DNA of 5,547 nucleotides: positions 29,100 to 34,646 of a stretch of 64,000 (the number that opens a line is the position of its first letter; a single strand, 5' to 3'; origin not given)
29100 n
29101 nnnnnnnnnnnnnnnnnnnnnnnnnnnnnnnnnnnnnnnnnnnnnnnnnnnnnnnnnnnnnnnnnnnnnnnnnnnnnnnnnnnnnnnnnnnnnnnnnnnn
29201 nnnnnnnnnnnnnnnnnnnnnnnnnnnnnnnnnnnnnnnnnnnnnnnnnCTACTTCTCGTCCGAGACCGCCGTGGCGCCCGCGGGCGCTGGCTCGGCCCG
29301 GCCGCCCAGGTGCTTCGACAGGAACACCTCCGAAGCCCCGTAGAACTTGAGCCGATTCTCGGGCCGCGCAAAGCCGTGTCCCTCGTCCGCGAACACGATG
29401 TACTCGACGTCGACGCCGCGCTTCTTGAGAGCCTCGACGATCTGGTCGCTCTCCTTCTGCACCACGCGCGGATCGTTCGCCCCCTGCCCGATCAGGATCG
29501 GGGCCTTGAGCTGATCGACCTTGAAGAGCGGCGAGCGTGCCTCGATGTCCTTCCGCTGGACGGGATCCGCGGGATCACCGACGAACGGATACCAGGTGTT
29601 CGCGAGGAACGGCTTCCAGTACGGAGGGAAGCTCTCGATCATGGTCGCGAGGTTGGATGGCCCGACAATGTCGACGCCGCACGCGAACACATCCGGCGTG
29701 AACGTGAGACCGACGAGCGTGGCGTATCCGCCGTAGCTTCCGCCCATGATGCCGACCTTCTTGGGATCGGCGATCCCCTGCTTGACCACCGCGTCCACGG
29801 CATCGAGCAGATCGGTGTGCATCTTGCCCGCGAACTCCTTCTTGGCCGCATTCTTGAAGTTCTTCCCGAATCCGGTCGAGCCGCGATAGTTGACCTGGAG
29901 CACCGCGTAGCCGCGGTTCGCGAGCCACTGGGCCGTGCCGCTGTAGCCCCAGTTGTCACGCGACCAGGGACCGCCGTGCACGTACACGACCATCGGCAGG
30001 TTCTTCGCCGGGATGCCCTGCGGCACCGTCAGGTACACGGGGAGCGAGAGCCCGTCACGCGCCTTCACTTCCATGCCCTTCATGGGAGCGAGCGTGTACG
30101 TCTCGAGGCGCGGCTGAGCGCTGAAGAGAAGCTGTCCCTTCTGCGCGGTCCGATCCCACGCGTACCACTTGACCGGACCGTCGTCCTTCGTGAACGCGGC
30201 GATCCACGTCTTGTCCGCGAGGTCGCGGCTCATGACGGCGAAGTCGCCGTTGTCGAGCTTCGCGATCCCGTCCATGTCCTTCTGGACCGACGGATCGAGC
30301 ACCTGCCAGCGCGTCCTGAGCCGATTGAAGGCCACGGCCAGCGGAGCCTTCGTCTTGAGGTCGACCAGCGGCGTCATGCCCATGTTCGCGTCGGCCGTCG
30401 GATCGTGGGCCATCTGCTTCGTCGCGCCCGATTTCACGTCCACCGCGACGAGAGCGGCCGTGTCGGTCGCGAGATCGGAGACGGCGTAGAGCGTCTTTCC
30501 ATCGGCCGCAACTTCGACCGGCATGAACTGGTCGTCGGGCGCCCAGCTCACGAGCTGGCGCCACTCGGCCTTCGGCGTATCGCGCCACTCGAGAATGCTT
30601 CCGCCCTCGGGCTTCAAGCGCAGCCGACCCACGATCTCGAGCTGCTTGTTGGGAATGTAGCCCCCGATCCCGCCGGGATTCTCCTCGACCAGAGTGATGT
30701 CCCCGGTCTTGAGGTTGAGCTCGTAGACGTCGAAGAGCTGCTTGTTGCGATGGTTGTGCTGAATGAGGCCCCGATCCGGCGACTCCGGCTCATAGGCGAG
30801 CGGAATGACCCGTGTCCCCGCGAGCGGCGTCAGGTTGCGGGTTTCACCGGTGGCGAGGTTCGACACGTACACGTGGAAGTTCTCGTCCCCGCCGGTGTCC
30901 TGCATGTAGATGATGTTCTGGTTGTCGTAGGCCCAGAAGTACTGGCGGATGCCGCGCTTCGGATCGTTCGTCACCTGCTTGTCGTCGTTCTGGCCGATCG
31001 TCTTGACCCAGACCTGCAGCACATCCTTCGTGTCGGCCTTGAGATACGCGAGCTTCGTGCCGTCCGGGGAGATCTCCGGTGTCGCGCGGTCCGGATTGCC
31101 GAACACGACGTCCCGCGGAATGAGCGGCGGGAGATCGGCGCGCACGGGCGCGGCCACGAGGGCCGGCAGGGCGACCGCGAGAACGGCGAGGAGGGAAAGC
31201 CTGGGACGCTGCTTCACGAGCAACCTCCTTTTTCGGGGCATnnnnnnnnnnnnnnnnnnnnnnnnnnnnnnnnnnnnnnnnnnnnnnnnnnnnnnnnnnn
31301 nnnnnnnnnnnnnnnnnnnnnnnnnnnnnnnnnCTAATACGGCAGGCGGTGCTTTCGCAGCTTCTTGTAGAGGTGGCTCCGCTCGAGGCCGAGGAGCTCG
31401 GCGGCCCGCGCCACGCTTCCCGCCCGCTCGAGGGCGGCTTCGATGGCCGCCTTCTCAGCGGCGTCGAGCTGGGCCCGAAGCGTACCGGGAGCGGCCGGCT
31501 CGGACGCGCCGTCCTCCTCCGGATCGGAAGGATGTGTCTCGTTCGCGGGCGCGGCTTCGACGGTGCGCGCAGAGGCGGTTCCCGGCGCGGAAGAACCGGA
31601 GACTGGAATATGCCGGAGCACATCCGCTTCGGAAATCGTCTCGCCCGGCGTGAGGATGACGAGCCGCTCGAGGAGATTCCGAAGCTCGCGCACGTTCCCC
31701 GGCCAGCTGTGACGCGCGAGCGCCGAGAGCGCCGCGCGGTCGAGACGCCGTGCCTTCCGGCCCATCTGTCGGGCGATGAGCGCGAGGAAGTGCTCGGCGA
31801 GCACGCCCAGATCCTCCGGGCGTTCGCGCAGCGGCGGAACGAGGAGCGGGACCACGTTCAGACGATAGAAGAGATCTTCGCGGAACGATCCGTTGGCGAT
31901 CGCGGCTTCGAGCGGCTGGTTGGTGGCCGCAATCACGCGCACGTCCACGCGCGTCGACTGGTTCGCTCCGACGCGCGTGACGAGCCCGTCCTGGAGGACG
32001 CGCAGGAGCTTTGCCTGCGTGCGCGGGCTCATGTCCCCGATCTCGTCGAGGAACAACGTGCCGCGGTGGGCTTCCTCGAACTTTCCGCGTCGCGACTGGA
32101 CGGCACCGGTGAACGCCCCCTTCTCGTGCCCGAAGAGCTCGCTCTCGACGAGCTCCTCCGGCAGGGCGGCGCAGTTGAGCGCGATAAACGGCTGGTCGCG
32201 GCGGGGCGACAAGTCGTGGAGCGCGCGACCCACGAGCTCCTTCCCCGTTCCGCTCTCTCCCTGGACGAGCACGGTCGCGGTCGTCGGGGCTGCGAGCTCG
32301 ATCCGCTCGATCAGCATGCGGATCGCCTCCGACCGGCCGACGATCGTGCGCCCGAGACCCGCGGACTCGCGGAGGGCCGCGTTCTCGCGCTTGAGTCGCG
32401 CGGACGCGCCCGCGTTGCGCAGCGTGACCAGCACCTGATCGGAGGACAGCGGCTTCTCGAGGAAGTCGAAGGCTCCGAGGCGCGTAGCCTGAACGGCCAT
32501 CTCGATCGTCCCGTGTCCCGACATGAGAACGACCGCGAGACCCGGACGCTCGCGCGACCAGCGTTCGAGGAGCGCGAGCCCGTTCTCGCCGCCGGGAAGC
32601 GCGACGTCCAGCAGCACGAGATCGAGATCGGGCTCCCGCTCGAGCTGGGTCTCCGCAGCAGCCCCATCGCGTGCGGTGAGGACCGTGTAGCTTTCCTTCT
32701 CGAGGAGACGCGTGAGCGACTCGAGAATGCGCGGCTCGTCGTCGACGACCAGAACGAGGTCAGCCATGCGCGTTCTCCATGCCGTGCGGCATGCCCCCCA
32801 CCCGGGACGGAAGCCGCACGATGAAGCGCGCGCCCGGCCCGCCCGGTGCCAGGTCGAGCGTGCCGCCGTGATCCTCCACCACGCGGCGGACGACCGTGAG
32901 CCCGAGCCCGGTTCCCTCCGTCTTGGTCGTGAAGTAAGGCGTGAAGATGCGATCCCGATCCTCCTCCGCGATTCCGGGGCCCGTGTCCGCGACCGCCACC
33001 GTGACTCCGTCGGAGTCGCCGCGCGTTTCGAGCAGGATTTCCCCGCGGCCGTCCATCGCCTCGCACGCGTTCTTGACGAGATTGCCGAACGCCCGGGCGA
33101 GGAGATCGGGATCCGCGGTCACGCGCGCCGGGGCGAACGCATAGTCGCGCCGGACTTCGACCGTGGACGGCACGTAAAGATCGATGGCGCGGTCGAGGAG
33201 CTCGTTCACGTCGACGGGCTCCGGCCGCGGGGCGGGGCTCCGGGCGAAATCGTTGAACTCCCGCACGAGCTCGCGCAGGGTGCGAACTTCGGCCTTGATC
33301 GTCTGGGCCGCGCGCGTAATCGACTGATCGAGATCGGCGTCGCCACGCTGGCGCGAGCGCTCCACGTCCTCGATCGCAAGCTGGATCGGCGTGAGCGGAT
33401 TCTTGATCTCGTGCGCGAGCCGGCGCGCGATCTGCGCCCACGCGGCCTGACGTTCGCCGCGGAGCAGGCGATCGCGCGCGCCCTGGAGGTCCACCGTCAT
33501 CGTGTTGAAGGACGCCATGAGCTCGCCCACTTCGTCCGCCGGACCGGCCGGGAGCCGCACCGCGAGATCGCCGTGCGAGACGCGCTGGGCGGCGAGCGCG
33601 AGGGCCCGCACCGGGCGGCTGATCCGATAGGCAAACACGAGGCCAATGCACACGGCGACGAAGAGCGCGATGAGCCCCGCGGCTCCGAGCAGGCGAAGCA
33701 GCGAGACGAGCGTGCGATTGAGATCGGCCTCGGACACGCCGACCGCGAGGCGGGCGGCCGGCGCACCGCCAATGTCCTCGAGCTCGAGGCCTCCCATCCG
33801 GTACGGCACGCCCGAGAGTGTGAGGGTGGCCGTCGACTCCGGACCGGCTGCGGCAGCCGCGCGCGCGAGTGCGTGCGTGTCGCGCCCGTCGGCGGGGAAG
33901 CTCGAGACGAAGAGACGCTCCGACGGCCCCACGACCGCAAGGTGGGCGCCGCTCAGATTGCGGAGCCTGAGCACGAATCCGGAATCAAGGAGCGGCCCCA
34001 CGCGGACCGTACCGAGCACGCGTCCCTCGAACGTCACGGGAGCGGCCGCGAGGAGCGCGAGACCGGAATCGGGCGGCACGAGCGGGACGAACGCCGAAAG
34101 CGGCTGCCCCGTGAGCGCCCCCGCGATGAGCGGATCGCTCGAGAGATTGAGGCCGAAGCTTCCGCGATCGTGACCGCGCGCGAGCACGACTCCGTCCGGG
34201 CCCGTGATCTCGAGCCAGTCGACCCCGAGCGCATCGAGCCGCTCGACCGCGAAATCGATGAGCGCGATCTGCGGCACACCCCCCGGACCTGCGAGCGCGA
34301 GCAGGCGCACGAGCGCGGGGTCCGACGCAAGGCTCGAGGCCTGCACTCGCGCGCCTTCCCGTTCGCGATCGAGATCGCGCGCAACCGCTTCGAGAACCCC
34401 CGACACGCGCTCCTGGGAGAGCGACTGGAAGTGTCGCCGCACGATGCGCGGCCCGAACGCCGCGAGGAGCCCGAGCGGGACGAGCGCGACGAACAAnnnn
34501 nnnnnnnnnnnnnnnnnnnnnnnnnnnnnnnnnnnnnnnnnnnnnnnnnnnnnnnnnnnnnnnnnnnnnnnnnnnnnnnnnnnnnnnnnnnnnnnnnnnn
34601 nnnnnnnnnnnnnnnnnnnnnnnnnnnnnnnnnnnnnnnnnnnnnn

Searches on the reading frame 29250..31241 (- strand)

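Call 67: search_protein_families(library=pfam, proteins=[window:29250-31241:-], max_evalue=0.0001)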
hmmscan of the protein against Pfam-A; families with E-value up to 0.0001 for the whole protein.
window:29250-31241:- (663 aa): 9 families
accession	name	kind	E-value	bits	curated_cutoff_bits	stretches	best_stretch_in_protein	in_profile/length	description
PF00326.27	Peptidase_S9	-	5.9e-47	160.3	22.6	1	431-647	1-212/213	Prolyl oligopeptidase family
PF01738.24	DLH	-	3.1e-14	53.5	21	1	567-630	131-194/217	Dienelactone hydrolase family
PF20434.5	BD-FAE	-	3.3e-13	50.1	26.8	1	413-605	11-215/215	BD-FAE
PF02129.25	Peptidase_S15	-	2.3e-10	41.1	23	1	396-532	1-133/262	X-Pro dipeptidyl-peptidase (S15 family)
PF12697.13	Abhydrolase_6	-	5.9e-10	40.6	26.3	1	418-624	1-205/217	Alpha/beta hydrolase family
PF00561.26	Abhydrolase_1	-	2.5e-08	34.3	25.8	0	416-506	1-81/245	alpha/beta hydrolase fold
PF12146.15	Hydrolase_4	-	1.5e-07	31.4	27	0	417-528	6-109/239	Serine aminopeptidase, S33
PF07859.19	Abhydrolase_3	-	5.7e-07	29.9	25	1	418-625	1-209/210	alpha/beta hydrolase fold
PF00135.34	COesterase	-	7.7e-05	22.3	27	0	393-507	81-196/515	Carboxylesterase family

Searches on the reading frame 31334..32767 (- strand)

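Call 67: search_protein_families(library=pfam, proteins=[window:31334-32767:-], max_evalue=0.0001)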
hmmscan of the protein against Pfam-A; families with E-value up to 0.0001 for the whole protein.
window:31334-32767:- (477 aa): 9 families
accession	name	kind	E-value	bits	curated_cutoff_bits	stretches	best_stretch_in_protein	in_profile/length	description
PF00158.32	Sigma54_activat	-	7.3e-72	241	20.2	1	142-308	1-167/168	Sigma-54 interaction domain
PF00072.30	Response_reg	-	2.1e-25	89.5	30.2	1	5-114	1-108/111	Response regulator receiver domain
PF25601.1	AAA_lid_14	-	5.6e-23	81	27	1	314-393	1-80/87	AAA+ ATPase lid domain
PF14532.12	Sigma54_activ_2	-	7.1e-23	81.8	25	1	143-313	1-138/138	Sigma-54 interaction domain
PF02954.25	HTH_8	-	9.8e-11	41.6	22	1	434-473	2-42/42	Bacterial regulatory protein, Fis family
PF01078.27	Mg_chelatase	-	1.9e-07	31.2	20.3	0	221-284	93-158/207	Magnesium chelatase, subunit ChlI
PF00004.35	AAA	-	4.6e-06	27.5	21.2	1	166-286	1-112/131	ATPase family associated with various cellular activities (AAA)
PF07728.20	AAA_5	-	5.4e-06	26.9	22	1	166-285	2-124/139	AAA domain (dynein-related subfamily)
PF07724.20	AAA_2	-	2.4e-05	24.8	27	1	164-280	4-121/166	AAA domain (Cdc48 subfamily)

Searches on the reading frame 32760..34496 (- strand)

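Call 67: search_protein_families(library=pfam, proteins=[window:32760-34496:-], max_evalue=0.0001)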
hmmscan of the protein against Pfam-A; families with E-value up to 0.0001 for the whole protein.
window:32760-34496:- (578 aa): 5 families
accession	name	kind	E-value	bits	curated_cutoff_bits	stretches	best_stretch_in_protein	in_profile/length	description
PF02518.31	HATPase_c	-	8.8e-25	87.8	26.4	1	462-564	2-109/111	Histidine kinase-, DNA gyrase B-, and HSP90-like ATPase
PF00672.30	HAMP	-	2.6e-15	56.9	25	1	288-338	2-52/53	HAMP domain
PF14827.12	dCache_3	-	1e-09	38.8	25.7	1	28-256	5-236/239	Double sensory domain of two-component sensor kinase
PF00512.31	HisKA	-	1.3e-09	38.4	26.9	1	354-420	3-63/66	His Kinase A (phospho-acceptor) domain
PF17203.10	sCache_3_2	-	4.3e-05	24.1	28.4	0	86-168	47-126/140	Single cache domain 3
